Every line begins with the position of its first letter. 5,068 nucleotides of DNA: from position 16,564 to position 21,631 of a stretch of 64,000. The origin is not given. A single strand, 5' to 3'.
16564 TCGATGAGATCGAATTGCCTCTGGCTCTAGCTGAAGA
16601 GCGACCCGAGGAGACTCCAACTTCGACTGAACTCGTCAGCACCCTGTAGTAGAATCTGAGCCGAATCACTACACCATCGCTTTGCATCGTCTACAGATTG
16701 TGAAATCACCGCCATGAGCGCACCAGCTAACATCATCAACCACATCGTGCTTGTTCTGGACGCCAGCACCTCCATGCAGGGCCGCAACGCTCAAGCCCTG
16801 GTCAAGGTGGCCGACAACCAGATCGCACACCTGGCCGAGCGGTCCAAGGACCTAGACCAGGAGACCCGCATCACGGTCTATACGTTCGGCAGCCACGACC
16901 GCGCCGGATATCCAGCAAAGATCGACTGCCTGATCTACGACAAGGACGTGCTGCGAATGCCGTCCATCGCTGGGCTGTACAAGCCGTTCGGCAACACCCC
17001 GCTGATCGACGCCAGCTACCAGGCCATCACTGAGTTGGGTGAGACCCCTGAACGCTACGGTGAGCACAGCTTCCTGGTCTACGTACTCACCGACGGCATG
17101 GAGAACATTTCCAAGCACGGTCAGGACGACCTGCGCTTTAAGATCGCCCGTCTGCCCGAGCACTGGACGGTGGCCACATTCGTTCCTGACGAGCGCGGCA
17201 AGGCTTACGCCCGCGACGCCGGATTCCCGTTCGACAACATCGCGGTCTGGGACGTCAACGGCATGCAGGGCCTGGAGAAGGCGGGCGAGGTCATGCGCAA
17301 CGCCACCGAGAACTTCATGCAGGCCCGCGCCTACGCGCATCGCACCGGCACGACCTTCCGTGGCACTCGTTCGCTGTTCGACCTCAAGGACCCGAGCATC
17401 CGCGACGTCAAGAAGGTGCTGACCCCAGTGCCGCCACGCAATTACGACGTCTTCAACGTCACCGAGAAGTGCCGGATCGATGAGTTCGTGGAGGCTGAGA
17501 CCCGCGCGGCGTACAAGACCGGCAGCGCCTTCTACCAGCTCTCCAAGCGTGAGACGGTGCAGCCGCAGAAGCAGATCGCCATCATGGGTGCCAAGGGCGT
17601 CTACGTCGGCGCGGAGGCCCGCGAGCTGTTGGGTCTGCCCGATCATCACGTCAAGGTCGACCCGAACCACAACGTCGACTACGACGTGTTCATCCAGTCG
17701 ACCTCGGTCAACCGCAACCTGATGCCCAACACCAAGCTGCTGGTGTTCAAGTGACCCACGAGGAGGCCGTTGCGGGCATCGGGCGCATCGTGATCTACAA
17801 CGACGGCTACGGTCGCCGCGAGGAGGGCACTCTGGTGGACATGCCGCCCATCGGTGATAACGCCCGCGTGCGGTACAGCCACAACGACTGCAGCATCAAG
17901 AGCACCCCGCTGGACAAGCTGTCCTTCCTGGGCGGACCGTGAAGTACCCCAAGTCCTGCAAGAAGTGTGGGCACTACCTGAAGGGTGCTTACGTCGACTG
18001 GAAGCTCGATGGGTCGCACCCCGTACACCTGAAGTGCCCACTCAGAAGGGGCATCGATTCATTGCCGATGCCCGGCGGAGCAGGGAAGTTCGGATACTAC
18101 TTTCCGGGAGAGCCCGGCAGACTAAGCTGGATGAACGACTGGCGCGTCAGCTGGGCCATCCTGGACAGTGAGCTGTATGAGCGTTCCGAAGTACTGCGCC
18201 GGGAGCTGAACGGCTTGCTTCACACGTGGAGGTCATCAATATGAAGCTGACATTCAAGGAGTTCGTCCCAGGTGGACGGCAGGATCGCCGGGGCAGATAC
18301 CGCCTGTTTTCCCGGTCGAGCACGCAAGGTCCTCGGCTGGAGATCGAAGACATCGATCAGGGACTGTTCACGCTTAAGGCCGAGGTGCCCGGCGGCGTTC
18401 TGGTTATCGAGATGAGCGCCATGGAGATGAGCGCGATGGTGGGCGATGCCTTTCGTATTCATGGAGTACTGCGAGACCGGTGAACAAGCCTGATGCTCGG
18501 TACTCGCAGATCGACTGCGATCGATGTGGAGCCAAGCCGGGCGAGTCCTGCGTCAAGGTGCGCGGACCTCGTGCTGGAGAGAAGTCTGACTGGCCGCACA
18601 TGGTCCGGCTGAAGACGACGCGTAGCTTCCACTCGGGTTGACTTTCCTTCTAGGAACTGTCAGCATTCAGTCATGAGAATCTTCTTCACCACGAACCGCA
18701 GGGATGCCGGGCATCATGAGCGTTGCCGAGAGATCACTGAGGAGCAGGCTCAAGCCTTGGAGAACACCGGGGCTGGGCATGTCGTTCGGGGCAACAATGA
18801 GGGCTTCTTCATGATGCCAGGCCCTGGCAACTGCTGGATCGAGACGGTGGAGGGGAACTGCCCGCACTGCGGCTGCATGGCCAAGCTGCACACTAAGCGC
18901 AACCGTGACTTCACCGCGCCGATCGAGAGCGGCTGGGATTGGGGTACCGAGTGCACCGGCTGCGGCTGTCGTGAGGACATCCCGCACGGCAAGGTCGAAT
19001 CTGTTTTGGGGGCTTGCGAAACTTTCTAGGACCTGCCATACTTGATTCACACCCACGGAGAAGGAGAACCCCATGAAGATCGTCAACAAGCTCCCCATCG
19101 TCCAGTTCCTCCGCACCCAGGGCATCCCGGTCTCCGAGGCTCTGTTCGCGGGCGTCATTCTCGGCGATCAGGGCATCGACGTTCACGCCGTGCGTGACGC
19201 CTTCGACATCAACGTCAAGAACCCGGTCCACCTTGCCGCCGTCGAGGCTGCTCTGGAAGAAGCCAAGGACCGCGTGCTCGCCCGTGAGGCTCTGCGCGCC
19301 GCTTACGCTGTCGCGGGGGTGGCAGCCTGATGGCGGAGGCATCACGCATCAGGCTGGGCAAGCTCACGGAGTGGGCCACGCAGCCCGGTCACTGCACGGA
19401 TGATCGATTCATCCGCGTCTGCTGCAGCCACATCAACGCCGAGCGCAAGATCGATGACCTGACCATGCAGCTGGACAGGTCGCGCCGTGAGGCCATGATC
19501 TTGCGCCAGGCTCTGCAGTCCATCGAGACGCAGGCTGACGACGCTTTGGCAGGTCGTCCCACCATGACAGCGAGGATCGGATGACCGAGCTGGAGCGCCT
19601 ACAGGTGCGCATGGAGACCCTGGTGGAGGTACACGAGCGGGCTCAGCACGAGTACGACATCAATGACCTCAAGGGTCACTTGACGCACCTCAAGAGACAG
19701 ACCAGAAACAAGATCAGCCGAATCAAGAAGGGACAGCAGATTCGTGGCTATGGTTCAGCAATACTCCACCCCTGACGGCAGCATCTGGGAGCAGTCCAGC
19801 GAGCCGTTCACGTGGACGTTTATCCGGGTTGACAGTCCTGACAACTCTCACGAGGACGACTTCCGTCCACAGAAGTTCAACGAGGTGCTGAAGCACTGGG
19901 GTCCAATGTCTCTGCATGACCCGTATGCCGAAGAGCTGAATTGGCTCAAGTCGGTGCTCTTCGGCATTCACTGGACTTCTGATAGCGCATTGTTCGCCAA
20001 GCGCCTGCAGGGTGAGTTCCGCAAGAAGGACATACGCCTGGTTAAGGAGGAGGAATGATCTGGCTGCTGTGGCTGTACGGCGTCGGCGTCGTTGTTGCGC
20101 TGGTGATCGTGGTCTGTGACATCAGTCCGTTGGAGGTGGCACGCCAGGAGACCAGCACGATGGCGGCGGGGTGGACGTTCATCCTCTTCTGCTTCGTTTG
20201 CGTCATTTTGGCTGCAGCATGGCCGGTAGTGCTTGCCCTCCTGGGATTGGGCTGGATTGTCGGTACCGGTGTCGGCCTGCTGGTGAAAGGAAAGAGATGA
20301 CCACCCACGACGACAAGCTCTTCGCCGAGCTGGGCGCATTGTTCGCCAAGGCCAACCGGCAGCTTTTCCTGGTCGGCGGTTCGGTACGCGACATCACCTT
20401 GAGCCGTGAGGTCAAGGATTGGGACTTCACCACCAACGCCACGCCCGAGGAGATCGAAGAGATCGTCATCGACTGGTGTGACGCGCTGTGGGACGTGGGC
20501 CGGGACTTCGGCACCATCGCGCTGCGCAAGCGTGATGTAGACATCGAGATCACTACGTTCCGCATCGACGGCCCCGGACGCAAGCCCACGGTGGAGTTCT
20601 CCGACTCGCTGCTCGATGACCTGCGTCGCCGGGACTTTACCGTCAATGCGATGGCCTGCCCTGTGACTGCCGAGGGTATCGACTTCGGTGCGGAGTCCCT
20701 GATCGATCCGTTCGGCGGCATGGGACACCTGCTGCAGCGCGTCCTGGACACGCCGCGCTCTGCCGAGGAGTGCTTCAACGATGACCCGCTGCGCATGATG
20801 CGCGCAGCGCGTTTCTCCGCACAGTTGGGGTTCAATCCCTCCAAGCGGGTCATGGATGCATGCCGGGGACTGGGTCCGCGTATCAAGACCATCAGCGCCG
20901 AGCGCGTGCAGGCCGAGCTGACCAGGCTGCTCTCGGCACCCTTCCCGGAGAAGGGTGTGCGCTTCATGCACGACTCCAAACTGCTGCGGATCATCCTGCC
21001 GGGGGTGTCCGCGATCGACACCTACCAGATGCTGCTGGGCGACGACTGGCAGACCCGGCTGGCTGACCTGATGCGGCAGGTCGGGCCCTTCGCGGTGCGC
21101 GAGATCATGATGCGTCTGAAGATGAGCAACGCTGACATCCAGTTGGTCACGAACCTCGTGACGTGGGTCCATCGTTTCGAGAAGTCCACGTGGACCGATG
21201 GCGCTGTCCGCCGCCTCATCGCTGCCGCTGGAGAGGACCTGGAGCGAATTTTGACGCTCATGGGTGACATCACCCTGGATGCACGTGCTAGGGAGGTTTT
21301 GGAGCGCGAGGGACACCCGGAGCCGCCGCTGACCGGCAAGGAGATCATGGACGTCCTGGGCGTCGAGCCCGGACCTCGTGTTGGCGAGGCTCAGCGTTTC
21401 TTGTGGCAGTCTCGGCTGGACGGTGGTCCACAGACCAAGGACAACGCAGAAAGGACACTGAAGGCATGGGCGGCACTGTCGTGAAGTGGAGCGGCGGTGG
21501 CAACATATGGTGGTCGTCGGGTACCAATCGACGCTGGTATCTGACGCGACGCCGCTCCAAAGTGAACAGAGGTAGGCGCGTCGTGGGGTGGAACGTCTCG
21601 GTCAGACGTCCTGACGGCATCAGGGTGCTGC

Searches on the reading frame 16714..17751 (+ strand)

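Call 46: search_protein_families(library=pfam, proteins=[window:16714-17751:+], max_evalue=0.01)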
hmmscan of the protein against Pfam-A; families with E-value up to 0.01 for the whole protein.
window:16714-17751:+ (346 aa): 1 family
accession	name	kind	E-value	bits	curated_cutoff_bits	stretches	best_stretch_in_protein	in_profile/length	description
PF10138.15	vWA-TerF-like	-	0.0041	17.7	29.4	1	10-67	3-57/200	vWA found in TerF C terminus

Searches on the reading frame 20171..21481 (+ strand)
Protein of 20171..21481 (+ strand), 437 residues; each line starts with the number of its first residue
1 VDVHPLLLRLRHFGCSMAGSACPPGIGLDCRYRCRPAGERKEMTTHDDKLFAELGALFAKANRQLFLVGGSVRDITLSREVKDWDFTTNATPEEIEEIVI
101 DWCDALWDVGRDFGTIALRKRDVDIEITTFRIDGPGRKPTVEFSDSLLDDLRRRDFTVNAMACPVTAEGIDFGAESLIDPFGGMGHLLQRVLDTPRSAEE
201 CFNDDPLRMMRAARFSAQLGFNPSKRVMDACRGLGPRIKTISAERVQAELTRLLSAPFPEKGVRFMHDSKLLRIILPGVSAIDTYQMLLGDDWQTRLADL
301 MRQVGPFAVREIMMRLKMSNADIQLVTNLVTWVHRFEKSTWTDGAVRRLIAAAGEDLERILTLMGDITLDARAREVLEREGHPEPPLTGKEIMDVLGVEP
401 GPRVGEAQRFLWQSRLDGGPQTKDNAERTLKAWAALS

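Call 46: search_protein_families(library=pfam, proteins=[window:20171-21481:+], max_evalue=0.01)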
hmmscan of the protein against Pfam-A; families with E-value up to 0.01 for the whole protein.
window:20171-21481:+ (437 aa): 3 families
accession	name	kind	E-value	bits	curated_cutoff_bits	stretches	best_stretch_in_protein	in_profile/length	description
PF01743.26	PolyA_pol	-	3.7e-30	105.3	23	1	65-192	1-125/126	Poly A polymerase head domain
PF12627.12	PolyA_pol_RNAbd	-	5.6e-14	52.1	22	1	220-280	1-61/64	Probable RNA and SrmB- binding site of polymerase A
PF13735.12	tRNA_NucTran2_2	-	6.4e-06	26.7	27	1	306-412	21-130/149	tRNA nucleotidyltransferase domain 2 putative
